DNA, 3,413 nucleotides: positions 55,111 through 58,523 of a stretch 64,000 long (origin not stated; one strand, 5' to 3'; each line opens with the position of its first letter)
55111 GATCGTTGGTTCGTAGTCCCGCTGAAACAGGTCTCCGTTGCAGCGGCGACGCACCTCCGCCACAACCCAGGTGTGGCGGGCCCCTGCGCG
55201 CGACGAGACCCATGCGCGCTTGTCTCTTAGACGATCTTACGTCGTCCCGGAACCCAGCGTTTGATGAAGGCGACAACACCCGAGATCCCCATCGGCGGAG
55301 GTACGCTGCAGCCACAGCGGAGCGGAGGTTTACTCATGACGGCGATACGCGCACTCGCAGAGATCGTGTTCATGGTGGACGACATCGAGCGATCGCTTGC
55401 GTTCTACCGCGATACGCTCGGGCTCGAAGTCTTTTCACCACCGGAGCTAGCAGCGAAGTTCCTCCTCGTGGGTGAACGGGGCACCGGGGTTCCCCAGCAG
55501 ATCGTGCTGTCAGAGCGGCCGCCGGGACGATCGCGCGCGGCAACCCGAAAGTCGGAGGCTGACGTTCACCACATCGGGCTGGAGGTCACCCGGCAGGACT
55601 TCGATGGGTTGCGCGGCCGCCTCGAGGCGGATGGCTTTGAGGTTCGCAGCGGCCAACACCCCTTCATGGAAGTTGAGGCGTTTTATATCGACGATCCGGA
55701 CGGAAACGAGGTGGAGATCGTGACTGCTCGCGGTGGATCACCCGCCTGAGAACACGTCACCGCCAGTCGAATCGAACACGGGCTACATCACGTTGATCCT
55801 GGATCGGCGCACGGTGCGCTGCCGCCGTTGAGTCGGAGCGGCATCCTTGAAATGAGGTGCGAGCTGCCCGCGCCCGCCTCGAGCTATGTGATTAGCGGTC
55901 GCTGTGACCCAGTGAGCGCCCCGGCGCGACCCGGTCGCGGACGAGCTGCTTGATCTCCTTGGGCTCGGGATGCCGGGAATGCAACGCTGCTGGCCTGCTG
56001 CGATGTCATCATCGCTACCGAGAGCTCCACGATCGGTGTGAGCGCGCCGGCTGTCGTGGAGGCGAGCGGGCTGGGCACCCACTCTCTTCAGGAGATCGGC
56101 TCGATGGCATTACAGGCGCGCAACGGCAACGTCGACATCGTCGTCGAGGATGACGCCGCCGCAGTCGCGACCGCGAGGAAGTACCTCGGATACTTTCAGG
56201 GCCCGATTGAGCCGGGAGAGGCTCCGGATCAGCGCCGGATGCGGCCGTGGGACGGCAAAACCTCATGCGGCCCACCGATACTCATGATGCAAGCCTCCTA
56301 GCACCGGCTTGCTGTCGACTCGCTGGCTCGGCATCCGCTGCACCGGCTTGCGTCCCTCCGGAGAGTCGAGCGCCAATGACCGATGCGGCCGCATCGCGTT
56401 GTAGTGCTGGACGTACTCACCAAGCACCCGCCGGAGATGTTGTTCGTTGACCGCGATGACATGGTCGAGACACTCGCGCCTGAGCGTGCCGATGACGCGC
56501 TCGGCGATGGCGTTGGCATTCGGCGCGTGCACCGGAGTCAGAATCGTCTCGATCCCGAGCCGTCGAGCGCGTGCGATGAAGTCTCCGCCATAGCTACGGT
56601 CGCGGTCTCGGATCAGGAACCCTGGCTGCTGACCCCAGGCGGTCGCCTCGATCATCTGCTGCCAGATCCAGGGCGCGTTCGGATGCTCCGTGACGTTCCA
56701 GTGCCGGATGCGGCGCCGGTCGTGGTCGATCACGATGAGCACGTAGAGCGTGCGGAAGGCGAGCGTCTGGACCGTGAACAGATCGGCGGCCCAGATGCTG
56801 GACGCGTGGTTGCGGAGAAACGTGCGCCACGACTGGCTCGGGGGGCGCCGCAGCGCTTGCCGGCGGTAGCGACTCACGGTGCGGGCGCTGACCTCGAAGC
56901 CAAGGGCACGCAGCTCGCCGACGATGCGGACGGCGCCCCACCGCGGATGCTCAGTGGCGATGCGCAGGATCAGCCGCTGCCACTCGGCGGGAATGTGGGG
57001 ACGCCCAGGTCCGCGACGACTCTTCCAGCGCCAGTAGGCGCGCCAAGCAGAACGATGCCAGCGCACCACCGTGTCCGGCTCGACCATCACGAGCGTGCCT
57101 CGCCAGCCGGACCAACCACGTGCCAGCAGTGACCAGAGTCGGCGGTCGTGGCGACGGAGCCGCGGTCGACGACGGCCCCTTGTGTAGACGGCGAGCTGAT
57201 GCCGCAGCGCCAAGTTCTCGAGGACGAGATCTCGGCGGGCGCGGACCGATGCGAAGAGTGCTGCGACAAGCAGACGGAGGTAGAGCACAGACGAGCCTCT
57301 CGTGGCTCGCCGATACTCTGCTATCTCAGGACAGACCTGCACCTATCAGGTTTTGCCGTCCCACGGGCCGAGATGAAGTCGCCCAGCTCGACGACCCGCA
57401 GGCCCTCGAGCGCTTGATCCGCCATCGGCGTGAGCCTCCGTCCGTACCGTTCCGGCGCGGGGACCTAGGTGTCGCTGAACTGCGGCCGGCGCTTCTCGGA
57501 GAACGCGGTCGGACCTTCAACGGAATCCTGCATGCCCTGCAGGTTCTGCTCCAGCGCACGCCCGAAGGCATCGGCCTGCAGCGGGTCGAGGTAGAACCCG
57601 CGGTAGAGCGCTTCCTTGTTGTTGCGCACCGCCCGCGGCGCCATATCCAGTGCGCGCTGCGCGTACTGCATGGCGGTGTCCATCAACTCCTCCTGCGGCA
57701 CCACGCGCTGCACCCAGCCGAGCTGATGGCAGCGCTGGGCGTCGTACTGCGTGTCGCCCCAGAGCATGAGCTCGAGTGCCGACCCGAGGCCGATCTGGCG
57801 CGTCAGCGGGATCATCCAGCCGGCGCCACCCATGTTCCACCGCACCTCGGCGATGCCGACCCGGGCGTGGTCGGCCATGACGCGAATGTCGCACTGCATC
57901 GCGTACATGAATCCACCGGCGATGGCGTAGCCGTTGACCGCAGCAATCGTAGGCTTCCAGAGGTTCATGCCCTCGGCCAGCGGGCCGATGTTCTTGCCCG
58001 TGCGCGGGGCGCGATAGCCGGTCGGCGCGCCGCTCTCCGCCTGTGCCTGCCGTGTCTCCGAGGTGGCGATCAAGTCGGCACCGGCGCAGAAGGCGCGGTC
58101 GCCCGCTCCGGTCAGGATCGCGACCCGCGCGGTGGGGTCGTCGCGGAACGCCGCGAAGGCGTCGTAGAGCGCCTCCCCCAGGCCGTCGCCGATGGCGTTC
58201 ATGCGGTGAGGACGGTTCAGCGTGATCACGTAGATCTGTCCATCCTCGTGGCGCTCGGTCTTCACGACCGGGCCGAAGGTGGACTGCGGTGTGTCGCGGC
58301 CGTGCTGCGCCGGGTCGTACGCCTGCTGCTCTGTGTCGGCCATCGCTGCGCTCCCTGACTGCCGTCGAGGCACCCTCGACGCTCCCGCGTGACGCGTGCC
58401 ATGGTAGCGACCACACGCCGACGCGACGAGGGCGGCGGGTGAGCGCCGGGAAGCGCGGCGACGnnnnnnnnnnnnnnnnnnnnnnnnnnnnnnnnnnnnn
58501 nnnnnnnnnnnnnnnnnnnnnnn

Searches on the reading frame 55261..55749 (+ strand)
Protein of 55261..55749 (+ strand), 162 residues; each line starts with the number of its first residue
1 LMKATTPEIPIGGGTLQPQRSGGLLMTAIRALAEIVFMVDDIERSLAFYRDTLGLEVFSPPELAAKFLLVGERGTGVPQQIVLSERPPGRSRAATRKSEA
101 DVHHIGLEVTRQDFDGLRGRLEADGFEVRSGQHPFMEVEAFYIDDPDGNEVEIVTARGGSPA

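Call 50: search_protein_families(library=pfam, proteins=[window:55261-55749:+], max_evalue=0.01)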
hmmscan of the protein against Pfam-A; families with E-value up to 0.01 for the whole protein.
window:55261-55749:+ (162 aa): 5 families
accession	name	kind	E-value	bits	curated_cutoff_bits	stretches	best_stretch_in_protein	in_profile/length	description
PF00903.31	Glyoxalase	-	4.8e-12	46.8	20.6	1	32-153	2-121/121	Glyoxalase/Bleomycin resistance protein/Dioxygenase superfamily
PF13669.12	Glyoxalase_4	-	4.8e-07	30.5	27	1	35-130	3-95/109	Glyoxalase/Bleomycin resistance protein/Dioxygenase superfamily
PF22677.2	Ble-like_N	-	1.1e-06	28.8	24.5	1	38-62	8-32/41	Bleomycin resistance protein-like N-terminal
PF18029.7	Glyoxalase_6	-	4e-05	24.6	23.6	1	35-153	2-105/106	Glyoxalase-like domain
PF12681.13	Glyoxalase_2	-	0.0022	18.3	30.1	0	34-57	3-26/118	Glyoxalase-like domain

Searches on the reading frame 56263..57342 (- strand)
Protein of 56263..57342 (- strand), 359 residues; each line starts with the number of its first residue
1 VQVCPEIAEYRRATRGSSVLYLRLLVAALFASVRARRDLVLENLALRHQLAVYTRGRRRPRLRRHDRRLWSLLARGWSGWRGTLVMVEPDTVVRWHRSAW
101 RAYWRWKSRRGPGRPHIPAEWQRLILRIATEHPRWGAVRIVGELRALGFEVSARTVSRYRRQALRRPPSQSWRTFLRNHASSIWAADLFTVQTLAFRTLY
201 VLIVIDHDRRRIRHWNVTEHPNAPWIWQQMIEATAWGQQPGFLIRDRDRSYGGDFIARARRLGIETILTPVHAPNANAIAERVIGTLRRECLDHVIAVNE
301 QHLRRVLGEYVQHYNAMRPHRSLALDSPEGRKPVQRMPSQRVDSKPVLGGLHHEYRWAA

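Call 3: search_protein_families(library=pfam, proteins=[window:56263-57342:-], max_evalue=1)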
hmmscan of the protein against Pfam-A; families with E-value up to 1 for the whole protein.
window:56263-57342:- (359 aa): 7 families
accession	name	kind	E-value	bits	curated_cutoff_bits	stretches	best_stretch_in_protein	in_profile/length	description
PF13683.12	rve_3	-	7.6e-15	54.9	26.5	1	263-324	2-63/67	Integrase core domain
PF13565.12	HTH_32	-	1.9e-06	28.7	33.7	1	105-159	16-72/73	Homeodomain-like domain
PF01498.24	HTH_Tnp_Tc3_2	-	0.0022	18.7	31.5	1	123-160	2-39/72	Transposase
PF00665.32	rve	-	0.005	17.5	32.6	1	179-273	3-101/102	Integrase core domain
PF13333.12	rve_2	-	0.01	16.4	22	1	285-328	5-48/56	Integrase core domain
PF24882.1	WHD_ORC2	-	0.013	15.5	27.3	1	287-313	14-40/63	ORC2 WHD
PF04552.19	Sigma54_DBD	-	0.17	12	22.8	1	139-172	126-158/160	Sigma-54, DNA binding domain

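Call 58: search_protein_families(library=ncbifam, proteins=[window:56263-57342:-], max_evalue=0.001)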
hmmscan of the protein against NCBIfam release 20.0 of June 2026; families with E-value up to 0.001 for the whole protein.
window:56263-57342:- (359 aa): 4 families
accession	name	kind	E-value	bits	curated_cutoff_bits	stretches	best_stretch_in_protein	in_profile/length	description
NF033516.0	transpos_IS3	equivalog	6.8e-29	101.2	160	1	94-329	111-366/369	IS3 family transposase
NF033577.2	transpos_IS481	equivalog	8.3e-27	94.4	224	1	87-328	25-280/284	IS481 family transposase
NF006918.0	PRK09409.1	subfamily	5.9e-07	29.4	597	1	182-329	127-282/301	IS2 transposase TnpB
NF033546.1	transpos_IS21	equivalog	9.3e-06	25.4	160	0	88-165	21-100/294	IS21 family transposase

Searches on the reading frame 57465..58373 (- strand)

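Call 3: search_protein_families(library=pfam, proteins=[window:57465-58373:-], max_evalue=1)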
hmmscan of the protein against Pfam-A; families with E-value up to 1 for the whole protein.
window:57465-58373:- (302 aa): 5 families
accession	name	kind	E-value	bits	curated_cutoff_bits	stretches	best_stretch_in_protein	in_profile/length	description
PF00378.25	ECH_1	-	1.3e-49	169.3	27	1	45-301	4-250/251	Enoyl-CoA hydratase/isomerase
PF16113.10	ECH_2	-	5.4e-19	69.3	27.2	1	48-236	2-183/335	Enoyl-CoA hydratase/isomerase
PF01343.23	Peptidase_S49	-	0.0032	17.9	24.9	1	140-175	7-42/154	Peptidase family S49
PF25145.1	NfeD1b_N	-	0.15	12.1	40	1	141-183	61-103/189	NfeD1b, N-terminal domain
PF01784.24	DUF34_NIF3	-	0.23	11.5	23.4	1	45-112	131-205/256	Duf34/NIF3 (NGG1p interacting factor 3)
